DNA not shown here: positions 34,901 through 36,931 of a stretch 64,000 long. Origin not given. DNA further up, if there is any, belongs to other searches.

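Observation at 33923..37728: Compact three-gene operon of unknown function (membrane protein, PRTase-motif 576-aa protein, Cys-rich 368-aa protein) on a lower-GC, Rpn-flanked island: candidate novel system, possibly defence-related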

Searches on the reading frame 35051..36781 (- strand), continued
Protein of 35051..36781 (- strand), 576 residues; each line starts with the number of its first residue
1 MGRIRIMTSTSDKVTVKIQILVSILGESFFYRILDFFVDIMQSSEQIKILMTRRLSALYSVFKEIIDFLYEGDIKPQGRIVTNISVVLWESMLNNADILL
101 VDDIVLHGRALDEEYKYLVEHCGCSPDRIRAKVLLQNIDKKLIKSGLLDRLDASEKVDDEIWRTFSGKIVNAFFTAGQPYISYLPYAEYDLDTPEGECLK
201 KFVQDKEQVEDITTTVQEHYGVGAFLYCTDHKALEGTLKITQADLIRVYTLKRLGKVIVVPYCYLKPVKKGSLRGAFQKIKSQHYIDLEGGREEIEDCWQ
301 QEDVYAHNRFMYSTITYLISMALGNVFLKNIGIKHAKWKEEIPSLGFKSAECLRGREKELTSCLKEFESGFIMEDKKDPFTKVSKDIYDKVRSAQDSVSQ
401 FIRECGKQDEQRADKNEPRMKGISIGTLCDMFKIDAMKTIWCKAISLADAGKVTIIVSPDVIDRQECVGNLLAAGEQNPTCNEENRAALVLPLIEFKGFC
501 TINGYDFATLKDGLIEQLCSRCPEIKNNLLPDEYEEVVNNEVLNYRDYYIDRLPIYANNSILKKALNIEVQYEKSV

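Call 76: find_related_loci(query=A8, collection=metagenome_contigs, flank=8000)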
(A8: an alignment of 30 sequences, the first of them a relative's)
Query A8 (583 aa) in metagenome_contigs; peptide patterns used: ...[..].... (x = any residue, [..] = any of these).
157 stretches matched a pattern; 24 encode a relative of the query (tblastn E <= 1e-3); 24 distinct loci.
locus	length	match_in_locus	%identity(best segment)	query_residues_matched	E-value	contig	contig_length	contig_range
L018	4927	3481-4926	34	21-507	8e-84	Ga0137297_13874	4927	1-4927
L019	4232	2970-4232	29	46-468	9e-35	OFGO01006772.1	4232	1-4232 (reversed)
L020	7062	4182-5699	23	59-555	2e-25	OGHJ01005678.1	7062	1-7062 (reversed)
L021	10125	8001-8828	28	13-271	2e-17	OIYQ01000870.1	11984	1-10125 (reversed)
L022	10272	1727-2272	32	27-196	4e-17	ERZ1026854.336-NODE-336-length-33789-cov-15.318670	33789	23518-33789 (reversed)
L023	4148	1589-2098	30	39-195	2e-15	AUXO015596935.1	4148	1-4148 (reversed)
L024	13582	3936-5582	23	27-520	7e-15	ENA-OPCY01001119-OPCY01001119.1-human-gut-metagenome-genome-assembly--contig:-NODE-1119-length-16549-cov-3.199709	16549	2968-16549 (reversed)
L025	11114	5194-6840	23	27-520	7e-15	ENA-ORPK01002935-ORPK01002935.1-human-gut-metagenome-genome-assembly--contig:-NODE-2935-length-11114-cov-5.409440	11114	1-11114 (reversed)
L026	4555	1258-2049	26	31-289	1e-14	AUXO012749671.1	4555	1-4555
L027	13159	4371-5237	22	40-315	3e-13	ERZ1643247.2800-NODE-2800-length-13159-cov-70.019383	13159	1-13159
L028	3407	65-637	25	90-277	1e-12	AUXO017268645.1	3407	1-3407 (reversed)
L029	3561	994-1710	25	40-237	1e-11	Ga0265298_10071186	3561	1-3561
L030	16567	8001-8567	29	35-194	6e-11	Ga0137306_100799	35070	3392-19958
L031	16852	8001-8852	22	28-275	2e-10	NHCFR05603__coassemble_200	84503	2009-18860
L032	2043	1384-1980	20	28-206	2e-10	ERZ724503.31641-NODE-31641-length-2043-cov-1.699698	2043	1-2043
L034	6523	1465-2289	23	23-277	2e-9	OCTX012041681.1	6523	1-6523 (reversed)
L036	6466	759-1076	37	24-121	2e-7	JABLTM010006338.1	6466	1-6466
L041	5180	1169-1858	20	14-194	3e-5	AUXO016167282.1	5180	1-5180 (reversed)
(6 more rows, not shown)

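Call 78: search_protein_families(library=pfam, proteins=[L030:9889-12543:+, L030:12571-15204:+, L031:10025-12979:+, L031:13052-15925:+, L034:3341-4498:+, L034:4529-6226:+, L022:3562-4392:+, L022:4563-5816:+, L041:3329-5179:+, L031:7034-7738:+], max_evalue=0.001)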
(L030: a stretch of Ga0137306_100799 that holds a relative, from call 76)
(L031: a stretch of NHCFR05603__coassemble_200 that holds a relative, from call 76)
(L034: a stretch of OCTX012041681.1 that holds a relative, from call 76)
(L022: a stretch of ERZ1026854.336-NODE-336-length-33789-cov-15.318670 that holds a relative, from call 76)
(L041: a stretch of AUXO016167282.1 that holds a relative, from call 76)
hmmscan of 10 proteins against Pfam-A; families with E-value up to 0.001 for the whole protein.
L030:9889-12543:+ (884 aa): 0 families

L030:12571-15204:+ (877 aa): 1 family
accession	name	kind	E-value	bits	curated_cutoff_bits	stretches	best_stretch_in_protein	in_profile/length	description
PF00962.28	A_deaminase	-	6.9e-07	29.1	27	1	758-838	228-295/330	Adenosine deaminase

L031:10025-12979:+ (984 aa): 0 families

L031:13052-15925:+ (957 aa): 1 family
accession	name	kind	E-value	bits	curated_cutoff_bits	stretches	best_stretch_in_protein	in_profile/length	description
PF00962.28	A_deaminase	-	1.2e-09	38.2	27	1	846-914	230-291/330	Adenosine deaminase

L034:3341-4498:+ (385 aa): 0 families

L034:4529-6226:+ (565 aa): 4 families
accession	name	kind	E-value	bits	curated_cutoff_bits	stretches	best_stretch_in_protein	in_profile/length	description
PF07693.20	KAP_NTPase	-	3.4e-36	125.4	20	1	47-398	8-292/293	KAP family P-loop domain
PF13191.12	AAA_16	-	0.00073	20.5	32.6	0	196-279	103-158/167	AAA ATPase domain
PF01637.24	ATPase_2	-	0.00078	19.7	33.2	0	198-264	57-124/225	ATPase domain predominantly from Archaea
PF13401.12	AAA_22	-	0.00091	20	27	0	231-287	65-121/130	AAA domain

L022:3562-4392:+ (276 aa): 0 families

L022:4563-5816:+ (417 aa): 2 families
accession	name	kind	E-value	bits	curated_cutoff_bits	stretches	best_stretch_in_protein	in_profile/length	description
PF19127.6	Choline_bind_3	-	6.9e-06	26.3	27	1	92-125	11-45/47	Choline-binding repeat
PF12799.13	LRR_4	-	0.00038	21.1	27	0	272-302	13-43/44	Leucine Rich repeats (2 copies)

L041:3329-5179:+ (617 aa): 0 families

L031:7034-7738:+ (234 aa): 0 families

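Call 79: search_protein_families(library=padloc, proteins=[L030:7965-9821:+, L031:7929-9896:+, L030:9889-12543:+, L030:12571-15204:+, L031:10025-12979:+, L031:13052-15925:+, L036:750-2657:+, L036:2658-5291:+, L034:1357-3360:+, L034:3341-4498:+], max_evalue=0.01)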
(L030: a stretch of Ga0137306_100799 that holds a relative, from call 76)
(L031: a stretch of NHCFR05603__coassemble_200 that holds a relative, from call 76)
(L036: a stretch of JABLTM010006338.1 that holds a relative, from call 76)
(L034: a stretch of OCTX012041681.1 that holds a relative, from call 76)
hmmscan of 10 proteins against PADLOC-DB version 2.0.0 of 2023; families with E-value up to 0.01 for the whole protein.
L030:7965-9821:+ (618 aa): 0 families

L031:7929-9896:+ (655 aa): 0 families

L030:9889-12543:+ (884 aa): 3 families
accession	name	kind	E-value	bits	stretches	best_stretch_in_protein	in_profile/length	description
PDLC02217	RdrA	-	6.7e-09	32.4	1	68-309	76-298/850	-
PDLC02216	RdrA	-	1.2e-08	31.8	1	64-316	59-289/900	-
PDLC04956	PDC-S20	-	0.0046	14.4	0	239-278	197-236/450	-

L030:12571-15204:+ (877 aa): 3 families
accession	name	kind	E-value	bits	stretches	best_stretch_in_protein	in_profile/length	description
PDLC02219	RdrB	-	6.2e-33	112.1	2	509-625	501-612/914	-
PDLC02218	RdrB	-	1.8e-30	103.8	2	506-680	471-639/855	-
PDLC01908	CARF5--CARF_ADA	-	0.0018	15.2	0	757-832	485-554/605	-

L031:10025-12979:+ (984 aa): 2 families
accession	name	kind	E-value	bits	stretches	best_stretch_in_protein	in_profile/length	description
PDLC02217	RdrA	-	1.1e-09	35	1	141-362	109-307/850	-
PDLC02216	RdrA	-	7e-07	25.9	1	254-368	190-297/900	-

L031:13052-15925:+ (957 aa): 3 families
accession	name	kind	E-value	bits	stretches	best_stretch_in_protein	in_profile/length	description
PDLC02218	RdrB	-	2.4e-35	119.9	1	578-917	463-818/855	-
PDLC02219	RdrB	-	3e-34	116.4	2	589-723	501-627/914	-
PDLC01908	CARF5--CARF_ADA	-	8.7e-08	29.5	1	846-922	488-562/605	-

L036:750-2657:+ (635 aa): 0 families

L036:2658-5291:+ (877 aa): 2 families
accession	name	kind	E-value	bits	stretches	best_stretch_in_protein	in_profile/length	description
PDLC02217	RdrA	-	4.4e-14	49.6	1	65-348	61-314/850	-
PDLC02216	RdrA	-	2.4e-13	47.4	1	42-338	29-292/900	-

L034:1357-3360:+ (667 aa): 1 family
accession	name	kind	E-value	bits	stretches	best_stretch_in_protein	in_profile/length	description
PDLC03962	ShosT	-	0.0029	15.5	0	132-178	168-214/237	-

L034:3341-4498:+ (385 aa): 0 families

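Call 93: fold_search(model_id=the predicted structure, library=pdb)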
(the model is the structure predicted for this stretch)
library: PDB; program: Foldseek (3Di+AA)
matches with E <= 10: 706; with E <= 0.001: 0
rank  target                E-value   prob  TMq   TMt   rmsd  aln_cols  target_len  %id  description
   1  1yfz_B                2.9e-03  1.00  0.15  0.43   8.7       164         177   13  Novel IMP Binding in Feedback Inhibition of Hypoxanthine-Guanine Phosphoribosyltransferase from Thermoanaerobacter ten (released 2005-05-10)
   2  7sb7_B                4.7e-03  1.00  0.16  0.44   6.8       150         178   11  Crystal structure of T. brucei hypoxanthine guanine phosphoribosyltransferase in complex with (4S,7S)-7-hydroxy-4-((gu (released 2022-03-02)
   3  6igs_C                4.9e-03  1.00  0.15  0.40   7.0       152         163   16  Crystal structure of HPRT from F. tularensis with Zinc (released 2019-10-02)
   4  7scr_C                6.7e-03  1.00  0.16  0.39   6.8       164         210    9  Crystal structure of trypanosome brucei hypoxanthine-guanine-xanthine phosphoribzosyltransferase in complex with (4S,7 (released 2022-03-02)
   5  5knr_A                7.0e-03  1.00  0.14  0.39   8.3       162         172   12  E. coli HPRT in complexed with 9-[(N-phosphonoethyl-N-phosphonoethoxyethyl)-2-aminoethyl]-guanine (released 2017-07-19)
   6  1pzm_B                7.6e-03  1.00  0.16  0.44   8.1       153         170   11  Crystal structure of HGPRT-ase from Leishmania tarentolae in complex with GMP (released 2004-07-27)
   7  1p19_C                8.0e-03  1.00  0.15  0.39   8.3       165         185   11  Hypoxanthine Phosphoribosyltransferase from Trypanosoma cruzi, in complex with the product IMP (released 2004-05-18)
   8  5iao_A                8.3e-03  0.99  0.13  0.35   9.2       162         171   13  Structure and mapping of spontaneous mutational sites of PyrR from Mycobacterium tuberculosis (released 2016-03-16)
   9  1ja1_B                8.3e-03  0.60  0.16  0.15  21.5       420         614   13  CYPOR-Triple Mutant (released 2001-08-22)
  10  3gep_A                1.1e-02  1.00  0.16  0.36   6.5       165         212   13  Human hypoxanthine guanine phosphoribosyltranserfase in complex with (S)-9-(3-hydroxy-2-phosphonylmethoxypropyl)guanin (released 2009-08-18)
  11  1hgx_B                1.2e-02  1.00  0.15  0.40   6.8       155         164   16  HYPOXANTHINE-GUANINE-XANTHINE PHOSPHORIBOSYLTRANSFERASE (HGXPRTASE) (released 1996-08-17)
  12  4p81_C                1.2e-02  1.00  0.16  0.44   6.5       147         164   18  Structure of ancestral PyrR protein (AncORANGEPyrR) (released 2014-12-17)
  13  4p83_D                1.2e-02  1.00  0.14  0.39  10.7       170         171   16  Structure of engineered PyrR protein (PURPLE PyrR) (released 2014-12-17)
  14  5bsk_B                1.3e-02  1.00  0.14  0.36   8.3       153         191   12  Human HGPRT in complex with (S)-HPEPG, an acyclic nucleoside phosphonate (released 2015-09-23)
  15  5brn_D                1.4e-02  1.00  0.16  0.38   6.1       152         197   15  Human HGPRT in complex with (S)-HPEPHx, an acyclic nucleoside phosphonate (released 2015-10-14)
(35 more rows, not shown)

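Call 99: search_dna_similar(query=window:35051-36781:-, collection=plasmids, mode=protein, max_evalue=0.001, max_rows=30)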
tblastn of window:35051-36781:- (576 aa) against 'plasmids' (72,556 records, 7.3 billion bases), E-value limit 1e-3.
No match.

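Call 100: search_dna_similar(query=L031:7929-9896:+, collection=plasmids, mode=protein, max_evalue=0.001, max_rows=30)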
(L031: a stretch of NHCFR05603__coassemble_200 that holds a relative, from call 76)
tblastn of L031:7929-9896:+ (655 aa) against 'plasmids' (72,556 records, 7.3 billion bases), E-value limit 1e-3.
No match.

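Call 102: search_dna_similar(query=window:35051-36781:-, collection=phages, mode=protein, max_evalue=0.001, max_rows=20)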
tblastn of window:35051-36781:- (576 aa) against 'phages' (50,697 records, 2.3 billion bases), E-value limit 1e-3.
No match.

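Call 103: list_cluster_members(proteins=[P0134, P0147, P0140, P0136, P0161, P0075, P0099, P0102, P0045, P0108])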
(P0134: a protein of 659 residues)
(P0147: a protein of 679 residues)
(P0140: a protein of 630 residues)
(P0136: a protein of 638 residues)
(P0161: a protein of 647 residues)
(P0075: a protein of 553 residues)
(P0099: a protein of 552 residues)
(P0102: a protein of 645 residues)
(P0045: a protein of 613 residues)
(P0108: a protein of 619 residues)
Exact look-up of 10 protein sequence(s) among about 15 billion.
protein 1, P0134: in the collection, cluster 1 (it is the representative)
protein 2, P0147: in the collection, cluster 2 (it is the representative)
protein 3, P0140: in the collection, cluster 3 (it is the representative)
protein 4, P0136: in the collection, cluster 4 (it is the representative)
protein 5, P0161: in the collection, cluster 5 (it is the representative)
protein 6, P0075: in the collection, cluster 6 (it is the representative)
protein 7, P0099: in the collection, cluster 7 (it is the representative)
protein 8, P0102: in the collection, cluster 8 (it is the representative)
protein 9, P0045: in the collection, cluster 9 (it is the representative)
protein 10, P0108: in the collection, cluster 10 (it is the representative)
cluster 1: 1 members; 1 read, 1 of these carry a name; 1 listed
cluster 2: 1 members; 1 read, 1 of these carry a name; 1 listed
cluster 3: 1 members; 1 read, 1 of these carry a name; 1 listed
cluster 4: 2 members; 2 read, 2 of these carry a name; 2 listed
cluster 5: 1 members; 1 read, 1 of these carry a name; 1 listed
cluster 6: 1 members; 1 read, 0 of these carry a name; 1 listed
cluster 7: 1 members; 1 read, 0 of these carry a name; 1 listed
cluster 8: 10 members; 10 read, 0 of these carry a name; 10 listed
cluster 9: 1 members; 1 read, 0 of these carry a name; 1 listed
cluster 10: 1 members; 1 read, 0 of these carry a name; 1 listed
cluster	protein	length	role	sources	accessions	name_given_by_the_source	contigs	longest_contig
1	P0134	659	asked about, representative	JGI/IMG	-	hypothetical protein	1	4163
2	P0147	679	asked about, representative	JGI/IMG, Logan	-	hypothetical protein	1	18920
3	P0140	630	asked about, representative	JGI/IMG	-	hypothetical protein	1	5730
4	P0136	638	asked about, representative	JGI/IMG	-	hypothetical protein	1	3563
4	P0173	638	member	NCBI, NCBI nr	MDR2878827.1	MAG: hypothetical protein LBV03_02830 [Fusobacteriales bacterium] | hypothetical protein [Fusobacteriales bacterium]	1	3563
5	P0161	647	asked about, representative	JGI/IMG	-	hypothetical protein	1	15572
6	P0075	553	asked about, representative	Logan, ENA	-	-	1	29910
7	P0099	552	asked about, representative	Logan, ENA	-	-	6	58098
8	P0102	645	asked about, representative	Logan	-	-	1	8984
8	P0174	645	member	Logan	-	-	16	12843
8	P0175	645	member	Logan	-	-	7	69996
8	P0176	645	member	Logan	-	-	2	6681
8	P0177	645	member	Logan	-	-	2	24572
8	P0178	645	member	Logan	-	-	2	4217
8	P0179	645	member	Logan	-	-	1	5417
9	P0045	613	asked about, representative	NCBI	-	-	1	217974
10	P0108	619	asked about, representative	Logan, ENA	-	-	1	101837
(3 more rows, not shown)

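Call 104: find_encoding_contigs(protein=P0147, flank=8000, max_places=1)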
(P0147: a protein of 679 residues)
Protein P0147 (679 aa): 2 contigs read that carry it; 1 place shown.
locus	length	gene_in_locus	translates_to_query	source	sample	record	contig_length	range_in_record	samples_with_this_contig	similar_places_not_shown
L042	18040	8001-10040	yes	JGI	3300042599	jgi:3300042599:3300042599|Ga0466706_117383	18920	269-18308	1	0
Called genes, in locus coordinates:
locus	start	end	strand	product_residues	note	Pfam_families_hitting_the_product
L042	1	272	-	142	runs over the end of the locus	PF02018:CBM_4_9 (weak)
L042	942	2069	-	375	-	PF14659:Phage_int_SAM_3 (weak), PF00589:Phage_integrase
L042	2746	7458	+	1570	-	-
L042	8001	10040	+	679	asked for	-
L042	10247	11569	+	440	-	PF01053:Cys_Met_Meta_PP, PF00155:Aminotran_1_2, PF01041:DegT_DnrJ_EryC1, PF02347:GDC-P (weak), PF00266:Aminotran_5 (weak)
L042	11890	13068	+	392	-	PF01183:Glyco_hydro_25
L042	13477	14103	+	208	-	PF12164:SporV_AA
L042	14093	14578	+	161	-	PF13782:SpoVAB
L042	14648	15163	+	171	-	PF03862:SpoVAC_SpoVAEB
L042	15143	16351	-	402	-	PF02441:Flavoprotein, PF04127:DFP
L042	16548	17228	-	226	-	PF12822:ECF_trnsprt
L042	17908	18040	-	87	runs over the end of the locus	PF04221:RelB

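Call 105: find_encoding_contigs(protein=P0099, flank=8000, max_places=2)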
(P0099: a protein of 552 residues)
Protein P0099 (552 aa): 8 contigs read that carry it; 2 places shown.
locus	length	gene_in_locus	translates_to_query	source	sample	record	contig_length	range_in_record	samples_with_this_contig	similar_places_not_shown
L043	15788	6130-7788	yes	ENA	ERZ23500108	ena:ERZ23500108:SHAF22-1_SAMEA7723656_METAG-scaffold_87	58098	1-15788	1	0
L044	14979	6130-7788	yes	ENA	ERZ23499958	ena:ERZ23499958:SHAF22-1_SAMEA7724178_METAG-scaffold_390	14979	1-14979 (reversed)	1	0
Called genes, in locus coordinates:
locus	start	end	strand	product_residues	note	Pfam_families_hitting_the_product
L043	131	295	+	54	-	-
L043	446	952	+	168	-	PF06347:SH3_4, PF08239:SH3_3, PF07653:SH3_2 (faint)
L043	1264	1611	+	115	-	-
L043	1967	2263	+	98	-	PF04221:RelB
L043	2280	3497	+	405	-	PF00188:CAP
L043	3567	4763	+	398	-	PF00188:CAP (weak)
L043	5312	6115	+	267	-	-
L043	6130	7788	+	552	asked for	-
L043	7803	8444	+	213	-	-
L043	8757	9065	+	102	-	PF04221:RelB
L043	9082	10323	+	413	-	PF00188:CAP (weak)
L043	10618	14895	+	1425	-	PF17802:SpaA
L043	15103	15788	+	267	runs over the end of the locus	PF13560:HTH_31 (faint), PF12844:HTH_19 (weak), PF01381:HTH_3 (weak)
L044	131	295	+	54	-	-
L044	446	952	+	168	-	PF06347:SH3_4, PF08239:SH3_3, PF07653:SH3_2 (faint)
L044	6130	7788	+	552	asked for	-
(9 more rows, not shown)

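Call 106: find_encoding_contigs(protein=P0045, flank=8000, max_places=1)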
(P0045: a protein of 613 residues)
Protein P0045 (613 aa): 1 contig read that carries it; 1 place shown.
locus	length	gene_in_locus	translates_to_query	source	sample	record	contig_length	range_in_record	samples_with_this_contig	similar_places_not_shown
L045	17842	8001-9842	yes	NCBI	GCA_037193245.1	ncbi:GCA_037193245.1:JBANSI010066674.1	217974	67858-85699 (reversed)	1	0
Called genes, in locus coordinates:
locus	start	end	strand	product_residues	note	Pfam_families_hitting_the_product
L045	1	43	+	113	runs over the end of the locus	-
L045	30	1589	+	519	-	PF00884:Sulfatase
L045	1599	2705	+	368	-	PF03009:GDPD (weak)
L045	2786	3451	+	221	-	PF09359:VTC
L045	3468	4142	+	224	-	PF02308:MgtC (faint), PF16316:DUF4956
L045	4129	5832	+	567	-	PF13290:CHB_HEX_C_1, PF13287:Fn3_assoc, PF08757:CotH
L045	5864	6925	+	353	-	PF01757:Acyl_transf_3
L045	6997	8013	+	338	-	-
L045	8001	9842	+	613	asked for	-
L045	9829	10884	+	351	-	-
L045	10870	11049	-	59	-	PF01610:DDE_Tnp_ISL3 (weak)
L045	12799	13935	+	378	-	PF14659:Phage_int_SAM_3, PF00589:Phage_integrase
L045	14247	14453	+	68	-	-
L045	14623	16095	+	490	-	PF19993:DO-GTPase2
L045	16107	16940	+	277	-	PF01025:GrpE (weak)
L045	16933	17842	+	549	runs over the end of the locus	PF00012:HSP70, PF06723:MreB_Mbl, PF00012:HSP70 (weak)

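Call 107: search_solved_structures(query=L041:3329-5179:+, max_evalue=1)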
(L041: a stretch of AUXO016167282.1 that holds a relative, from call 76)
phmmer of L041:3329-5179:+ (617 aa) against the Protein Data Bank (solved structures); distinct sequences matched with E-value up to 1: 0.
